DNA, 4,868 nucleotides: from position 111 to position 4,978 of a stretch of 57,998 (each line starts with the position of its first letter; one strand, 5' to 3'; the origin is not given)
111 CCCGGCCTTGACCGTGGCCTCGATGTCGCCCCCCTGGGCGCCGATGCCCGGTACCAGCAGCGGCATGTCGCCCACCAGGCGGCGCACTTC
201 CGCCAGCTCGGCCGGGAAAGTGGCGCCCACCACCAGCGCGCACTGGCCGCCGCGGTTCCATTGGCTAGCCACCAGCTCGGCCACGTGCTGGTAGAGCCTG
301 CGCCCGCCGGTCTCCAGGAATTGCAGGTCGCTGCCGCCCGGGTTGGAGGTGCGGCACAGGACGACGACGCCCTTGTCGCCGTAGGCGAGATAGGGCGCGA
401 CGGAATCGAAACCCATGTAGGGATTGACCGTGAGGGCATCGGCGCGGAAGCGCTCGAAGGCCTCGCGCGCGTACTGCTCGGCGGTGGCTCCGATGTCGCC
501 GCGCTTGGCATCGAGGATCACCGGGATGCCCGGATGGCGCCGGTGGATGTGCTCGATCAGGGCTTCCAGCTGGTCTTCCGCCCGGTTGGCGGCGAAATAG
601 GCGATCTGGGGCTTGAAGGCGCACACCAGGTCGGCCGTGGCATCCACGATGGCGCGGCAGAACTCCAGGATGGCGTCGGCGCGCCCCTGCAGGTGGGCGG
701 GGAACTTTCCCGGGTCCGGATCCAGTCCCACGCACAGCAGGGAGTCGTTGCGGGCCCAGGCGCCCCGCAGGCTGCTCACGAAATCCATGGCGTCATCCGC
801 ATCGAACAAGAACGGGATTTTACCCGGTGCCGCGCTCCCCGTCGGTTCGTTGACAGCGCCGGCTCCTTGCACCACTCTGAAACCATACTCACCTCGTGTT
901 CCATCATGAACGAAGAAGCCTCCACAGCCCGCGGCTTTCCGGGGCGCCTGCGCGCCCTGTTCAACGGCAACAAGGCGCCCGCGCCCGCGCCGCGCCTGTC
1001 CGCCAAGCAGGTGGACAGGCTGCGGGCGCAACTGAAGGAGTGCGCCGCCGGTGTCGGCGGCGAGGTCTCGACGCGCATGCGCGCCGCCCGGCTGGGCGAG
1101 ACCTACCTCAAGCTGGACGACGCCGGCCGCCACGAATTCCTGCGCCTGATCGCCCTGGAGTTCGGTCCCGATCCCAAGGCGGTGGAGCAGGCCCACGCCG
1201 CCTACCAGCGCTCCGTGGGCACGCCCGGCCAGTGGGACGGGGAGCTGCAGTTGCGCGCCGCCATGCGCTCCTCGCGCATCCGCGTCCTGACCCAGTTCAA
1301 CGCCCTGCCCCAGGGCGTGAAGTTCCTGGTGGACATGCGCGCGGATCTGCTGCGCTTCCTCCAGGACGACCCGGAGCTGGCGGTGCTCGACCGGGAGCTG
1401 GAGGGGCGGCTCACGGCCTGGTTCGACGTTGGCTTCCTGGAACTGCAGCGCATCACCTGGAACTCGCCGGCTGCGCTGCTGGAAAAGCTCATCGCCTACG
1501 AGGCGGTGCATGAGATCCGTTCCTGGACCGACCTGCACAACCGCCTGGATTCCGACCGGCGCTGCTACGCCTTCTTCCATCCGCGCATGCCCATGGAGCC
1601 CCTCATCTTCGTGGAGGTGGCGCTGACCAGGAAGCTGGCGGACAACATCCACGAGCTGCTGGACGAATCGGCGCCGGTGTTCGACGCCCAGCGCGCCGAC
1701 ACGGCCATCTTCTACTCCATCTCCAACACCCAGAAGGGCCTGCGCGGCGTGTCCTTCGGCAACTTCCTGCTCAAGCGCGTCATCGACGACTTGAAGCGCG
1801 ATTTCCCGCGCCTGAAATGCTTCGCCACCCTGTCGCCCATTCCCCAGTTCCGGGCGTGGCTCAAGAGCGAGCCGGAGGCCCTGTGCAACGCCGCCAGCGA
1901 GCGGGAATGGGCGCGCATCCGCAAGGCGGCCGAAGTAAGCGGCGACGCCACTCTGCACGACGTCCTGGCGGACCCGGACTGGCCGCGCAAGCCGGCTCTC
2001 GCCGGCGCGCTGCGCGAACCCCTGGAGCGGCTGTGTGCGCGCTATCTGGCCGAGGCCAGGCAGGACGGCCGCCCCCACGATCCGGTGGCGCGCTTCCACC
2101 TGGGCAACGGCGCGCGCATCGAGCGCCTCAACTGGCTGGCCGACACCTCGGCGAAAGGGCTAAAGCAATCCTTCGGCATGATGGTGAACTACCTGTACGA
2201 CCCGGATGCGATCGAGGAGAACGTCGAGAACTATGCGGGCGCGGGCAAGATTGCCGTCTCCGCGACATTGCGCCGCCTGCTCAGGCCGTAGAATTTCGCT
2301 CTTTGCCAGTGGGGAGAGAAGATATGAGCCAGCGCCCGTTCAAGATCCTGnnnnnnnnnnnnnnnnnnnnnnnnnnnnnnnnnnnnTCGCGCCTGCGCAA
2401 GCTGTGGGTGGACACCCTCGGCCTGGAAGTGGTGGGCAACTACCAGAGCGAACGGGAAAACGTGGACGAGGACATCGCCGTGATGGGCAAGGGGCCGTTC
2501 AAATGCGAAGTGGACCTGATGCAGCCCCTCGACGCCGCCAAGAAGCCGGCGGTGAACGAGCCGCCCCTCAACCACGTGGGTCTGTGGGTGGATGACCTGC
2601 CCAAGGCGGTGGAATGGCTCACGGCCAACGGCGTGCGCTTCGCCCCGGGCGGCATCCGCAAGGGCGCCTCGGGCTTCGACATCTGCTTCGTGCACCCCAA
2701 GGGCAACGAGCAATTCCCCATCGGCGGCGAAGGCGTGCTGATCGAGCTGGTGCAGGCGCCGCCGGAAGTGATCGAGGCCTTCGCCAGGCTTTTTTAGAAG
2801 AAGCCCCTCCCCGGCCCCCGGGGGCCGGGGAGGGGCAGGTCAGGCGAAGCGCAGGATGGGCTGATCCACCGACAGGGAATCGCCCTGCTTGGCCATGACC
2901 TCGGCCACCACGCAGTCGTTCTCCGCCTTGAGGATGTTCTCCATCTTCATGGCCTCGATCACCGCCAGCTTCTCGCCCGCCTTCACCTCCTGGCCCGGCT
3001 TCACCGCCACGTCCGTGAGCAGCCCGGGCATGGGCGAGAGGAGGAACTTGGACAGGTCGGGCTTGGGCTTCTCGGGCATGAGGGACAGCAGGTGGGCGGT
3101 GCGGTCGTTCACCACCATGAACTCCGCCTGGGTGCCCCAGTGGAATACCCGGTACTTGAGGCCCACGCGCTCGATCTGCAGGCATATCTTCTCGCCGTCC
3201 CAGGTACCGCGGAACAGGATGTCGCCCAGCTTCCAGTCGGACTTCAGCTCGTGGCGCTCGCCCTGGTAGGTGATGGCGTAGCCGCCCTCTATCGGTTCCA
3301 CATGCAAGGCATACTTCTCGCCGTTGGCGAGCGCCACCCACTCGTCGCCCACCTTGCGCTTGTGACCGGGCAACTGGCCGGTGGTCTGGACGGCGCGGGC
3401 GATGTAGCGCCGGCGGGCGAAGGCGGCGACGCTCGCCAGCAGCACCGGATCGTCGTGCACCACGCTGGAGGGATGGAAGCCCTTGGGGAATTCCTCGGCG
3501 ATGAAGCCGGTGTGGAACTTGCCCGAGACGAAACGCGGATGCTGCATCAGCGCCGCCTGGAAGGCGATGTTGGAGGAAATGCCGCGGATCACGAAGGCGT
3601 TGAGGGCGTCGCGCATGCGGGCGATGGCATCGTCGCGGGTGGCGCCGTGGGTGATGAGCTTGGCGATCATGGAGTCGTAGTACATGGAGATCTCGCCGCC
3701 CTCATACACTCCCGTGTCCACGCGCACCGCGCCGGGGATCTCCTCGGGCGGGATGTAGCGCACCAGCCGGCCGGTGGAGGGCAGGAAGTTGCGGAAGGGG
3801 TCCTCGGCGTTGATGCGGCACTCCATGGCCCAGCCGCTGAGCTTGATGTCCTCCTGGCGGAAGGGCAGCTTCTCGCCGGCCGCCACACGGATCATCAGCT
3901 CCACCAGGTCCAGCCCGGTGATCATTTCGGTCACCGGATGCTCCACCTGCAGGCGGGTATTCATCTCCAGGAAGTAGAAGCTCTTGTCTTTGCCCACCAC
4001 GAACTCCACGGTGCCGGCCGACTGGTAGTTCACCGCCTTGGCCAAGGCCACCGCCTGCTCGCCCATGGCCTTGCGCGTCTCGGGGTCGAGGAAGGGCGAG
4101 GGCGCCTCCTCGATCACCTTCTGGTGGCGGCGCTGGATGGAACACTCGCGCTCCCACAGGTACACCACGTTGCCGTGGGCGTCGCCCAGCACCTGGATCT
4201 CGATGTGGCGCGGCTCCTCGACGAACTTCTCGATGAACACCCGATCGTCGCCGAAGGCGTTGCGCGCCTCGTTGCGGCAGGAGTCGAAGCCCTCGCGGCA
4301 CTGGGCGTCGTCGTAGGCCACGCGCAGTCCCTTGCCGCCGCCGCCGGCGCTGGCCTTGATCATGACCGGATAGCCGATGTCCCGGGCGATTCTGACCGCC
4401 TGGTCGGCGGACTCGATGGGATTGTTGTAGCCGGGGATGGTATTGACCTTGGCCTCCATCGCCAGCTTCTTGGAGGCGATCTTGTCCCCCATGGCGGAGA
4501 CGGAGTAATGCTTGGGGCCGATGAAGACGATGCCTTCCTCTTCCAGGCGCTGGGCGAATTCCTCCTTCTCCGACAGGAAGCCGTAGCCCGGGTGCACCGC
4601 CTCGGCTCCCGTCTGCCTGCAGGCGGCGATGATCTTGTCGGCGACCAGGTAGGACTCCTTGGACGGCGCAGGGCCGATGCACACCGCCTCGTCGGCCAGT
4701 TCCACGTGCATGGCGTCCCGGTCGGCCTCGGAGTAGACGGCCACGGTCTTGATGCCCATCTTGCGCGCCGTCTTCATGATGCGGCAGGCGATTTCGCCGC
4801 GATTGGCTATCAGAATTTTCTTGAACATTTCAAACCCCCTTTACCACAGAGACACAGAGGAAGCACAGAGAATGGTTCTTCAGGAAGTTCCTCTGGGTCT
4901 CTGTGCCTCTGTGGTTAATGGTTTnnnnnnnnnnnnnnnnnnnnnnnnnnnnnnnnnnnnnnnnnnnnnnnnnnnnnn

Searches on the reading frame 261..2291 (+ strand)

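Call 67: search_protein_families(library=pfam, proteins=[window:261-2291:+], max_evalue=0.0001)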
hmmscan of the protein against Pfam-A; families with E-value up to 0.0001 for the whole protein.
window:261-2291:+ (676 aa): 2 families
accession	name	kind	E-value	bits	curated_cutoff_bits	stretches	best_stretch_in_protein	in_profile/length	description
PF05292.17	MCD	-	2.4e-113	378.4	23.2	1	391-647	1-253/253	Malonyl-CoA decarboxylase C-terminal domain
PF17408.7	MCD_N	-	1.1e-26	93.2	22.4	1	301-388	1-85/85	Malonyl-CoA decarboxylase N-terminal domain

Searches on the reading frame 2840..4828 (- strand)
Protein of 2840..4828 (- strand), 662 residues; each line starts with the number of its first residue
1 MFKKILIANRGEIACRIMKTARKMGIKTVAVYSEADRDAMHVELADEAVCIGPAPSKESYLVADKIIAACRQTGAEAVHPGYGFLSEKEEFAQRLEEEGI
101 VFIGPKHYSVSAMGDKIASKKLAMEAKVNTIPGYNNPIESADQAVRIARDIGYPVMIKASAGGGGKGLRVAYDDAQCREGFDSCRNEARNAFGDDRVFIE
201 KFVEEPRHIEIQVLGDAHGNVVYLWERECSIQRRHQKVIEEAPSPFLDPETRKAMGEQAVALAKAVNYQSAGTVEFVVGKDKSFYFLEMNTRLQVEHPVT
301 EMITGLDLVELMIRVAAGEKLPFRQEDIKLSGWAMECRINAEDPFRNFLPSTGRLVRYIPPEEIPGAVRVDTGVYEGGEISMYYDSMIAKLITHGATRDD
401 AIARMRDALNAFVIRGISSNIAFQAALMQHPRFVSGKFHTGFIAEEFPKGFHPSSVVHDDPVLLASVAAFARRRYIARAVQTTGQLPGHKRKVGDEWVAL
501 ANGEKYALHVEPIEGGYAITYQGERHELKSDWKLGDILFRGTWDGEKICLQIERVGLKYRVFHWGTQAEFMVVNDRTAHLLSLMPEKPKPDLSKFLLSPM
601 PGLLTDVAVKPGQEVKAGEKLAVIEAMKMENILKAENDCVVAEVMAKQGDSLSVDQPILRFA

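Call 67: search_protein_families(library=pfam, proteins=[window:2840-4828:-], max_evalue=0.0001)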
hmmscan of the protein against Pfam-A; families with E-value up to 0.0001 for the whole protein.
window:2840-4828:- (662 aa): 8 families
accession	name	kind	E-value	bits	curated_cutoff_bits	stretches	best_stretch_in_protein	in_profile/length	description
PF02786.22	CPSase_L_D2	-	1.5e-81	273.4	19.8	1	115-322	1-209/211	Carbamoyl-phosphate synthase L chain, ATP binding domain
PF00289.28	Biotin_carb_N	-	1.1e-46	158.2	25.5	1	1-107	1-107/110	Biotin carboxylase, N-terminal domain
PF02785.25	Biotin_carb_C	-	1.6e-38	131.6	32.4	1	336-444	1-107/108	Biotin carboxylase C-terminal domain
PF18140.6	PCC_BT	-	1.9e-34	119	23.5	1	464-587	1-126/126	Propionyl-coenzyme A carboxylase BT domain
PF00364.28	Biotin_lipoyl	-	2.5e-16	59.7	22.1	1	598-660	5-72/73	Biotin-requiring enzyme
PF07478.18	Dala_Dala_lig_C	-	2e-08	34.4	24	1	142-291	26-174/204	D-ala D-ala ligase C-terminus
PF02222.28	ATP-grasp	-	7.8e-08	32.6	27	1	137-292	15-162/179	ATP-grasp domain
PF13533.13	Biotin_lipoyl_2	-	2.2e-05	24.6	29.8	1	598-625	5-32/32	Biotin-lipoyl like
